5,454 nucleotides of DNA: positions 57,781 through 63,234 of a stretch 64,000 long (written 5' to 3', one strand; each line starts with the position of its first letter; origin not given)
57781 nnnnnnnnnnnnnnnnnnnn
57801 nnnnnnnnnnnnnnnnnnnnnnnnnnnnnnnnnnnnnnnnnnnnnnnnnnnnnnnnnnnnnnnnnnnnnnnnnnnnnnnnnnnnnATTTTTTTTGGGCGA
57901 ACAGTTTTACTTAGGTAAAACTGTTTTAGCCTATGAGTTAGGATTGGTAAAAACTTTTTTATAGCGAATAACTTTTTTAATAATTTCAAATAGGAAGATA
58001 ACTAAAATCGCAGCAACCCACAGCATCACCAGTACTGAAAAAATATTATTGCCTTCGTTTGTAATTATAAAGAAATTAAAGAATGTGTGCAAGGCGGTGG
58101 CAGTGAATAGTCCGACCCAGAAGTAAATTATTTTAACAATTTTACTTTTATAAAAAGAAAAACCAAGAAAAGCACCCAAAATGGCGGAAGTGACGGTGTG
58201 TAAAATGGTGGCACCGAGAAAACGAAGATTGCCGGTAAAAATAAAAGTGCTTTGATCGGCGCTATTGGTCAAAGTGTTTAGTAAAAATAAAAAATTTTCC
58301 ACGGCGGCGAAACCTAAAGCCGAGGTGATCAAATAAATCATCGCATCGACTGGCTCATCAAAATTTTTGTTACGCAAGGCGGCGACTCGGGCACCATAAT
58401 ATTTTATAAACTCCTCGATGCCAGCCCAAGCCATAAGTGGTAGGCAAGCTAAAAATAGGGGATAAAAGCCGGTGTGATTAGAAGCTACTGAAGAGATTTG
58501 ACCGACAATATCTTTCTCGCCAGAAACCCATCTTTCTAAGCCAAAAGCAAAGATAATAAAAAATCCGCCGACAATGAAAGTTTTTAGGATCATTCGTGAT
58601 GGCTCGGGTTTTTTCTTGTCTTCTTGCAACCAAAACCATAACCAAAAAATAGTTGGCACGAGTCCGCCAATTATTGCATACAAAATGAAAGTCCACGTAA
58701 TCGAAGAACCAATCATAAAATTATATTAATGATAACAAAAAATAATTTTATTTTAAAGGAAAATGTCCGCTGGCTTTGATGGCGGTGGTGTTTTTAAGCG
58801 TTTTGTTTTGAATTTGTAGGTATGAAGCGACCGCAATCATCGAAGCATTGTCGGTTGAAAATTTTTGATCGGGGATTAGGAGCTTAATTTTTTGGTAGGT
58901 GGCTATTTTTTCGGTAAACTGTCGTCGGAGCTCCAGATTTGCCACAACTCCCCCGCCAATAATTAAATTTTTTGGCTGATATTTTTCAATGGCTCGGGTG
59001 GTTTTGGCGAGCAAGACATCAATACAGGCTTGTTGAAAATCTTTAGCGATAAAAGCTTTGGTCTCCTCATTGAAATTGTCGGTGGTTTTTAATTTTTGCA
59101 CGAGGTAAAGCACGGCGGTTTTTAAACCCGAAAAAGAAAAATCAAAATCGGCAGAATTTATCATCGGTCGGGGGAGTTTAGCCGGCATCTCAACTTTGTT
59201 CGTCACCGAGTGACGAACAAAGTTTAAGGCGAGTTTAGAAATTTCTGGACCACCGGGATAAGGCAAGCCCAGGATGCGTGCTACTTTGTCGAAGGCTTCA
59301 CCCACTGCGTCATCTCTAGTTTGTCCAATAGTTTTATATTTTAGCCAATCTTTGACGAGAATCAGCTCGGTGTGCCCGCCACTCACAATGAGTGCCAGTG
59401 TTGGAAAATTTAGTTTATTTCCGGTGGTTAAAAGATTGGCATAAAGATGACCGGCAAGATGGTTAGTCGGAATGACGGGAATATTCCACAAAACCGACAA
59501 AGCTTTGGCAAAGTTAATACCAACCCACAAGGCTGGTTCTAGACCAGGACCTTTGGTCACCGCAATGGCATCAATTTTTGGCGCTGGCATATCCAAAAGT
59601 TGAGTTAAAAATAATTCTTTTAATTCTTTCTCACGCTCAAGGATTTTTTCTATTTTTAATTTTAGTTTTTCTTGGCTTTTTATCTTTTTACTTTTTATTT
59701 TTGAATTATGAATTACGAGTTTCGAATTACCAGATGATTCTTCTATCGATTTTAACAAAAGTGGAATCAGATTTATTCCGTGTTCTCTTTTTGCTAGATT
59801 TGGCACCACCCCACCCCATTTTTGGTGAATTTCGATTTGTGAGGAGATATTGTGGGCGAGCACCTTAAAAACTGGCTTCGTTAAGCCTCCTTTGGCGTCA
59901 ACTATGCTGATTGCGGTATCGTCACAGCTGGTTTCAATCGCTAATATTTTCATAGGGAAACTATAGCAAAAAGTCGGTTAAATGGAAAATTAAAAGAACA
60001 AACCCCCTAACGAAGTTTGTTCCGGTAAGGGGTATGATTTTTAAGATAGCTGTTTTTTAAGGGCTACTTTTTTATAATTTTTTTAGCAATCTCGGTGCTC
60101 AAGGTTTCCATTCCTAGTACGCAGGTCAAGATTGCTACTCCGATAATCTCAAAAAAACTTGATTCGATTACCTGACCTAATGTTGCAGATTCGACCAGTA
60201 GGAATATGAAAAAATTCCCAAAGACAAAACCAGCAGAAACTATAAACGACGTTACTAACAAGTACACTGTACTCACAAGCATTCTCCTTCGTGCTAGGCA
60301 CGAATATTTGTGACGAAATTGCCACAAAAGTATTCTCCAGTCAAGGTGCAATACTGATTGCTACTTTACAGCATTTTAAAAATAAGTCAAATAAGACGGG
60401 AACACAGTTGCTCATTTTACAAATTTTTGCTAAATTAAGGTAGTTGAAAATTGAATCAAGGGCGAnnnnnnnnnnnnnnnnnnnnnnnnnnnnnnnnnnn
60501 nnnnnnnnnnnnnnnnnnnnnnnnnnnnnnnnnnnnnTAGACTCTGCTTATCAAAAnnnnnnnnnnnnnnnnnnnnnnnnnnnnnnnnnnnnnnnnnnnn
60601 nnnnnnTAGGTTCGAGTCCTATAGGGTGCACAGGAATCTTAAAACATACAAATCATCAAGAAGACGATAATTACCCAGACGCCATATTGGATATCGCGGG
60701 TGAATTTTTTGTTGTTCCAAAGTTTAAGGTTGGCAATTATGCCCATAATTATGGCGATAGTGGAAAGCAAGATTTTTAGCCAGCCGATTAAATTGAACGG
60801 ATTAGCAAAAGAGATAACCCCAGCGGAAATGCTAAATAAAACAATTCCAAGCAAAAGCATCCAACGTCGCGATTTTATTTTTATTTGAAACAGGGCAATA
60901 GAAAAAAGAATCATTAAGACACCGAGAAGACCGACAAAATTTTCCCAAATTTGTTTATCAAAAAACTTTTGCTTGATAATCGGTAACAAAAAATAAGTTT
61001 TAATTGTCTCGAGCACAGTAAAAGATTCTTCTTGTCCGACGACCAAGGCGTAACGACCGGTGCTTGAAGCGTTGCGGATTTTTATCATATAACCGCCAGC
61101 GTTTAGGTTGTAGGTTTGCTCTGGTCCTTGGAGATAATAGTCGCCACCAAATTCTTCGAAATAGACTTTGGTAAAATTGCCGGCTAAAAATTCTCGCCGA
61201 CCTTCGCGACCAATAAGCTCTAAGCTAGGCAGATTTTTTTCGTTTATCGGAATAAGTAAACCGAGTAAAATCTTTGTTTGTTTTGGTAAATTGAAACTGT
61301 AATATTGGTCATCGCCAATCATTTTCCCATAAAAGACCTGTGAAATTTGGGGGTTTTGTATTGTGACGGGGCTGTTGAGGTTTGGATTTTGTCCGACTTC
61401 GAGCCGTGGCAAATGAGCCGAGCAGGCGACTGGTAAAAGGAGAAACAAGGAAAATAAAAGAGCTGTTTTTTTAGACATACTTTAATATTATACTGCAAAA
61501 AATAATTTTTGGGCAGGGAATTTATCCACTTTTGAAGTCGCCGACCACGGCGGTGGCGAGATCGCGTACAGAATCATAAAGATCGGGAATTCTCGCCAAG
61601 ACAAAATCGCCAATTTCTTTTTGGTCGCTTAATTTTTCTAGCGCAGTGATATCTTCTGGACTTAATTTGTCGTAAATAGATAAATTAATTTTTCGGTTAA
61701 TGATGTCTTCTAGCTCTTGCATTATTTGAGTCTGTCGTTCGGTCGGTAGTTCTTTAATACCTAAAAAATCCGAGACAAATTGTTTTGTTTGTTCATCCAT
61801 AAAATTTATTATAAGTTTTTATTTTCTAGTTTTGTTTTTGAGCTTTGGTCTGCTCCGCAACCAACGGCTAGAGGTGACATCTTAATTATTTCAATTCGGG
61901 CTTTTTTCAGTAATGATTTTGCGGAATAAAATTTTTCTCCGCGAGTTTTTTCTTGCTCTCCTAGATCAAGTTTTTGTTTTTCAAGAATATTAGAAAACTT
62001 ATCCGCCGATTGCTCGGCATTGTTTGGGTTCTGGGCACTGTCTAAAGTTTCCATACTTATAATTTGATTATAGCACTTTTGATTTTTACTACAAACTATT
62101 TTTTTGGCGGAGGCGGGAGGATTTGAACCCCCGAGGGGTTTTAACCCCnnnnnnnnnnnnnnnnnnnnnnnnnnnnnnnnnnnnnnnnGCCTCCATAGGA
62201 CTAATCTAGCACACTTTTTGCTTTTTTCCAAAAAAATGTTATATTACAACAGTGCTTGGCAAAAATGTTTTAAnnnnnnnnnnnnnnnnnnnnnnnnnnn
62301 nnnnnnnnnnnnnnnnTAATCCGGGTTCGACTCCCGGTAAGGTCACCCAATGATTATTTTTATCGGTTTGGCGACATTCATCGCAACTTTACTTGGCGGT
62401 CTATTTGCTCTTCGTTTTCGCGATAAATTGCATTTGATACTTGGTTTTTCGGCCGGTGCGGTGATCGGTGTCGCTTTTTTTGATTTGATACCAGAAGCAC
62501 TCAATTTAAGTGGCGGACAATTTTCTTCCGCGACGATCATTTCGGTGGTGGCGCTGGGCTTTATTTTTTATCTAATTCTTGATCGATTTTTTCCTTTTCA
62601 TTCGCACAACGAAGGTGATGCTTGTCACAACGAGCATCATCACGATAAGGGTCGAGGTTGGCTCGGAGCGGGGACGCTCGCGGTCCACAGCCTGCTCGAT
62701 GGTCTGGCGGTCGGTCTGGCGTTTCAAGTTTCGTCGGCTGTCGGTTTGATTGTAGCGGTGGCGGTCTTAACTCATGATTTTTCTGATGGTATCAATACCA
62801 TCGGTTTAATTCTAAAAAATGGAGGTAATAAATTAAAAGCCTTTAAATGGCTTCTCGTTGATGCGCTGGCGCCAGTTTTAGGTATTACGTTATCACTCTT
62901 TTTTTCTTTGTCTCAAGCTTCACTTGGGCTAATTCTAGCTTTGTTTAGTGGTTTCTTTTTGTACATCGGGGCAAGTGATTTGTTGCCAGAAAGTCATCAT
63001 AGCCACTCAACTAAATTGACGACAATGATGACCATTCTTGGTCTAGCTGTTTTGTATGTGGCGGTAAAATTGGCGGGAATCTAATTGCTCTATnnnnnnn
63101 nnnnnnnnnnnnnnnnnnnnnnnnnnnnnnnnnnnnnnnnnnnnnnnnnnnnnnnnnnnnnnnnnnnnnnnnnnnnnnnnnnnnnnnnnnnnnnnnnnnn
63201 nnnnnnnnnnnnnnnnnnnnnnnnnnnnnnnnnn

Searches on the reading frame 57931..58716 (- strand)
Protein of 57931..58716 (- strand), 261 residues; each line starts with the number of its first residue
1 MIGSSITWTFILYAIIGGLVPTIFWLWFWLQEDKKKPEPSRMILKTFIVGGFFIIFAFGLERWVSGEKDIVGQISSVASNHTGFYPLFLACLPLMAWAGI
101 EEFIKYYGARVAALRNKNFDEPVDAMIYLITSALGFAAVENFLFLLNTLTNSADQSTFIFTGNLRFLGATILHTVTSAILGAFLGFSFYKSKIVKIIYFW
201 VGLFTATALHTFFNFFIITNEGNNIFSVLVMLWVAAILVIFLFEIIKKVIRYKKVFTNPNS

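Call 49: search_protein_families(library=pfam, proteins=[window:57931-58716:-], max_evalue=0.001)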
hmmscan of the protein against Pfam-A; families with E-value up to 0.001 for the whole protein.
window:57931-58716:- (261 aa): 1 family
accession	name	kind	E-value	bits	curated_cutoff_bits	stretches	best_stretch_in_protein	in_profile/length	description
PF13367.11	PrsW-protease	-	4.7e-26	92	23.5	1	38-235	1-191/196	PrsW family intramembrane metalloprotease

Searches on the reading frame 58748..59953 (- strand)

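Call 49: search_protein_families(library=pfam, proteins=[window:58748-59953:-], max_evalue=0.001)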
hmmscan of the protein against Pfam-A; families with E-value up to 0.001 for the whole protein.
window:58748-59953:- (401 aa): 2 families
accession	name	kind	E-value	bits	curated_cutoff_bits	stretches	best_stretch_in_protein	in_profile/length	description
PF00814.31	TsaD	-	5.8e-78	262.7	24.8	2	121-374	45-263/264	tRNA N6-adenosine threonylcarbamoyltransferase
PF22521.2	HypF_C_2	-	0.00034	20.9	27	1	291-362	158-228/241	Carbamoyltransferase, Kae1-like Domain, second subdomain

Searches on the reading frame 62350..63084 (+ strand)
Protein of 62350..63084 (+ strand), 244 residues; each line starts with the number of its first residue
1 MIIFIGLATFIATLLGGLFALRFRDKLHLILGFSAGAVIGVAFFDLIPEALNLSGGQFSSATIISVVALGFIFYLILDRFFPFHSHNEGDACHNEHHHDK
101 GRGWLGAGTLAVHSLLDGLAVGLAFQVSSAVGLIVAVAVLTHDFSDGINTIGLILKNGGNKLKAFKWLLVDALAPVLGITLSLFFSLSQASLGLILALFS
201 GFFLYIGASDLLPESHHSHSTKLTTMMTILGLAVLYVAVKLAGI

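Call 49: search_protein_families(library=pfam, proteins=[window:62350-63084:+], max_evalue=0.001)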
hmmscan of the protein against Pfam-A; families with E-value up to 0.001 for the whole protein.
window:62350-63084:+ (244 aa): 1 family
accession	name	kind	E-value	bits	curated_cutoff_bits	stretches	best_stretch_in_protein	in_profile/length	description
PF02535.28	Zip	-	1.4e-24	87.4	35.1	2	110-236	185-320/323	ZIP Zinc transporter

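Call 75: find_encoding_contigs(protein=window:62350-63084:+, flank=10000, max_places=2)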
Protein window:62350-63084:+ (244 aa): 2 contigs read that carry it; 2 places shown.
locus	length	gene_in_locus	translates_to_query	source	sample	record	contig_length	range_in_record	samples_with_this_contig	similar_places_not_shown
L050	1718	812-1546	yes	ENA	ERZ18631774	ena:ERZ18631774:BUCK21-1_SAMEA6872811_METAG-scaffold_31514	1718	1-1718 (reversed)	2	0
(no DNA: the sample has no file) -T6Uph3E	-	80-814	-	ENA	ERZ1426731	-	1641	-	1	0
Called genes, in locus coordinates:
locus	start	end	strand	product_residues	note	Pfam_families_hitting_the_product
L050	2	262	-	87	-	?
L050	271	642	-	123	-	-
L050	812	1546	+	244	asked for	PF02535:Zip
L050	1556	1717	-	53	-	?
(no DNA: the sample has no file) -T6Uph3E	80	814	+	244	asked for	PF02535:Zip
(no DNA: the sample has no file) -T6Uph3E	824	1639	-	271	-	?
